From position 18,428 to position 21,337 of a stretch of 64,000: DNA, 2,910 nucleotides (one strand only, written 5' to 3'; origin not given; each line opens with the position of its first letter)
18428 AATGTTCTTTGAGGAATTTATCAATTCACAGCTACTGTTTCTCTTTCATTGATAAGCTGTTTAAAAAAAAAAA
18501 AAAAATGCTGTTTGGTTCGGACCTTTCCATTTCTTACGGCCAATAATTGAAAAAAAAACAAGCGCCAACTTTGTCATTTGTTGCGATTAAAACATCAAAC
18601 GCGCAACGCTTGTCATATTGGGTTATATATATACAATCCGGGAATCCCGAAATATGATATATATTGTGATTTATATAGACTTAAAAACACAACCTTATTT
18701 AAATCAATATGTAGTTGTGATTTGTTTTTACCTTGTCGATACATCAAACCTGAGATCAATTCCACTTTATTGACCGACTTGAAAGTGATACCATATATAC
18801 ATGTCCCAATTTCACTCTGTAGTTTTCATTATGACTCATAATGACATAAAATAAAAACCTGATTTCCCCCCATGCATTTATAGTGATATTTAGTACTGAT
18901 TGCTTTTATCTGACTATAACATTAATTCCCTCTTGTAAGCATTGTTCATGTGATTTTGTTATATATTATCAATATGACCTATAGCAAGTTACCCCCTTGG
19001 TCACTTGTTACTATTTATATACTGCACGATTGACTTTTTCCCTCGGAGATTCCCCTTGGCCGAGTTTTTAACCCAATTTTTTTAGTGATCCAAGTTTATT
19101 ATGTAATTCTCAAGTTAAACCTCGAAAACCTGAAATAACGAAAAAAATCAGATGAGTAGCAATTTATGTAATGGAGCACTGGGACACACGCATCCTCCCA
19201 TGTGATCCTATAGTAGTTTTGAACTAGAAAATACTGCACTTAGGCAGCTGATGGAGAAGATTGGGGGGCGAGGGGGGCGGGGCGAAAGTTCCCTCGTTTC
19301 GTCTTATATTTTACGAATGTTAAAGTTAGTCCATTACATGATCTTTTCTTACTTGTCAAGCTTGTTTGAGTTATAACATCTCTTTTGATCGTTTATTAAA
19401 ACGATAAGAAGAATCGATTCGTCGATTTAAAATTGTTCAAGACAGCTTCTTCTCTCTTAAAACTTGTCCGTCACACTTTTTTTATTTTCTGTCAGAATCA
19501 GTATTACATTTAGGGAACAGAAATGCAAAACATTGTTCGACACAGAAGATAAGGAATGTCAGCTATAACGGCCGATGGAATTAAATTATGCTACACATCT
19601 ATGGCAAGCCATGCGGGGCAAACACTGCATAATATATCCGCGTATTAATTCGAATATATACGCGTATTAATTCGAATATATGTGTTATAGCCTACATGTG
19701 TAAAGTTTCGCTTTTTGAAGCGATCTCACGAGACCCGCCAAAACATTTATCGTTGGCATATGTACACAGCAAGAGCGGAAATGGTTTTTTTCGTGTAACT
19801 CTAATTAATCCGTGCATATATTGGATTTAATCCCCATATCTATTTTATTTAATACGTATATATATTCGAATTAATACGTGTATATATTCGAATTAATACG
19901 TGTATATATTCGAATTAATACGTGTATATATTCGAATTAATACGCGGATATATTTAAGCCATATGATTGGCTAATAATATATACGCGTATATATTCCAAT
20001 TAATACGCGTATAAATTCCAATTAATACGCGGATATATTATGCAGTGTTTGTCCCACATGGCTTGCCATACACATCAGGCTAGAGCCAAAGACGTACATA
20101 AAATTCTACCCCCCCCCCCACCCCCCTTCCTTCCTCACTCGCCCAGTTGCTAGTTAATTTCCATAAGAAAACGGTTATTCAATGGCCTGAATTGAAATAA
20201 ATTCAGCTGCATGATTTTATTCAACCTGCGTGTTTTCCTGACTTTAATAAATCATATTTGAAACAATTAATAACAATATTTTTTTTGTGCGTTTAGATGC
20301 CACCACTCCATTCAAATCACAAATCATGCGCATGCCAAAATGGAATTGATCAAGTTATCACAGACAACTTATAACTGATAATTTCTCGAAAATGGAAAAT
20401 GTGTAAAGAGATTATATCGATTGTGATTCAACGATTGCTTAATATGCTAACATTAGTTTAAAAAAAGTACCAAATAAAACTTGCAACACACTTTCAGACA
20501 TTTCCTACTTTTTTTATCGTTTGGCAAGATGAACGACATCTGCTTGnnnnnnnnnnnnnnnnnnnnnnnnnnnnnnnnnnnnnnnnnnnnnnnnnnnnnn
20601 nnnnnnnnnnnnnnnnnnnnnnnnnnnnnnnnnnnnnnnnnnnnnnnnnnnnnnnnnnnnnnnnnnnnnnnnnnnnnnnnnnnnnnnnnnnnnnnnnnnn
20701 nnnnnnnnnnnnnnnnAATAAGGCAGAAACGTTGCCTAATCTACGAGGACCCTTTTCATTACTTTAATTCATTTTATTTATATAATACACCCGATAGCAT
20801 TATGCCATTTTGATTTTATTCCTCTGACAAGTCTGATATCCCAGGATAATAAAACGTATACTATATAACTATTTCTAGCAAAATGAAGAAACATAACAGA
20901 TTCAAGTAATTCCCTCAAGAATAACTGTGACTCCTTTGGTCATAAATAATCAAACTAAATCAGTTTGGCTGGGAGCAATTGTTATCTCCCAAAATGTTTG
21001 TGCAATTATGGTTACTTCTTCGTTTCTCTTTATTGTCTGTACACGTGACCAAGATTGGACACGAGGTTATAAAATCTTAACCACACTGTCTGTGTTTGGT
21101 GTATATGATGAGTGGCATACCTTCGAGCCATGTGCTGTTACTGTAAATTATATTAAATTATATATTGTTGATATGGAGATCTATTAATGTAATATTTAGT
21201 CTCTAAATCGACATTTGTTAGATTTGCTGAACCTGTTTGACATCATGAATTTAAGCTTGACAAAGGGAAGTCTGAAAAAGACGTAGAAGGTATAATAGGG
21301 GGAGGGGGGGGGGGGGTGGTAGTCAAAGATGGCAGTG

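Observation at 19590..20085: Asymmetric mini-foldback MITE whose inverted termini are built from a 23-bp tandem subrepeat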

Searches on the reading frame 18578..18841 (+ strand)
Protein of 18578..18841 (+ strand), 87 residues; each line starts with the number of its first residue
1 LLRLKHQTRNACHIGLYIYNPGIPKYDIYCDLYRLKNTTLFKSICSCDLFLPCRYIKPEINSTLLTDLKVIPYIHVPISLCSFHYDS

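Call 23: find_encoding_contigs(protein=window:18578-18841:+, flank=4000, max_places=10)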
Protein window:18578-18841:+ (87 aa): no gene with exactly this product is on record in the collection.

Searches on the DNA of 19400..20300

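Call 58: search_rna_families(source=window, start=19400, end=20300, threshold=evalue, max_evalue=1)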
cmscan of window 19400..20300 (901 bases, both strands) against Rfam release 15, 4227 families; matches with E-value up to 1: 16.
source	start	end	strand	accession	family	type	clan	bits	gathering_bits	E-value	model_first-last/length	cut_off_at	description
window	19910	20020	-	RF04263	MIR2593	Gene; miRNA;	-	29.7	96.2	0.0057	1-116/116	no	MIR2593 microRNA precursor family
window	19930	20000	-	RF04176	mir-3149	Gene; miRNA;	-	29.4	100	0.0027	1-83/83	no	mir-3149 microRNA precursor family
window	19913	20016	-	RF03224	MIR9560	Gene; miRNA;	-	28.9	74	0.002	1-96/96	no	MIR9560 microRNA precursor family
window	19910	20020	+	RF04263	MIR2593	Gene; miRNA;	-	28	96.2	0.015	1-116/116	no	MIR2593 microRNA precursor family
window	19917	20013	+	RF04145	MIR8706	Gene; miRNA;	-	26.4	95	0.012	1-101/101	no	MIR8706 microRNA precursor family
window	19873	19950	+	RF04052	mir-466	Gene; miRNA;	-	24.6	85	0.036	1-80/80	no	mir-466 microRNA precursor family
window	19914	20016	+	RF04176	mir-3149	Gene; miRNA;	-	24.5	100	0.05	1-83/83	no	mir-3149 microRNA precursor family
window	19917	20011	-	RF04154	mir-1277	Gene; miRNA;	-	24.1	81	0.074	1-78/78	no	mir-1277 microRNA precursor family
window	19863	19936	-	RF04065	mir-7563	Gene; miRNA;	-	22.6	80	0.11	1-76/76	no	mir-7563 microRNA precursor family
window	19917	20013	-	RF04145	MIR8706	Gene; miRNA;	-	21.4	95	0.24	1-101/101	no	MIR8706 microRNA precursor family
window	19937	19994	-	RF04217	mir-297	Gene; miRNA;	-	21.4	90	0.57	1-71/71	no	mir-297 microRNA precursor family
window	19850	19926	+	RF04217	mir-297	Gene; miRNA;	-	21.3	90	0.6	1-71/71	no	mir-297 microRNA precursor family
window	19899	20033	+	RF04130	MIR7996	Gene; miRNA;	-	21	119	0.39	1-190/190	no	MIR7996 microRNA precursor family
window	19929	20001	-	RF04052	mir-466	Gene; miRNA;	-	20.2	85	0.53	1-80/80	no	mir-466 microRNA precursor family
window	19852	19949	+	RF04241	mir-5014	Gene; miRNA;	-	18.7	101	0.67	1-123/123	no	mir-5014 microRNA precursor family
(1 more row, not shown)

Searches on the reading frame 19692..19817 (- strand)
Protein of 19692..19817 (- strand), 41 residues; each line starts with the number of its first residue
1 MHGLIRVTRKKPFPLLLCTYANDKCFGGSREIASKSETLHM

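Call 68: find_encoding_contigs(protein=window:19692-19817:-, flank=3000, max_places=10)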
Protein window:19692-19817:- (41 aa): no gene with exactly this product is on record in the collection.

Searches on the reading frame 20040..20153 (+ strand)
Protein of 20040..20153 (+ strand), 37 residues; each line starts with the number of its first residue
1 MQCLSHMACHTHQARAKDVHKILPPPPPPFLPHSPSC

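Call 69: find_encoding_contigs(protein=window:20040-20153:+, flank=3000, max_places=10)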
Protein window:20040-20153:+ (37 aa): no gene with exactly this product is on record in the collection.

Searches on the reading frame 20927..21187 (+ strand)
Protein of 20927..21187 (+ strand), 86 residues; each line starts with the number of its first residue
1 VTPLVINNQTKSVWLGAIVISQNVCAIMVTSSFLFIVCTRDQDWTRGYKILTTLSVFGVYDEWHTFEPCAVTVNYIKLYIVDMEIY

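Call 24: find_encoding_contigs(protein=window:20927-21187:+, flank=4000, max_places=10)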
Protein window:20927-21187:+ (86 aa): no gene with exactly this product is on record in the collection.
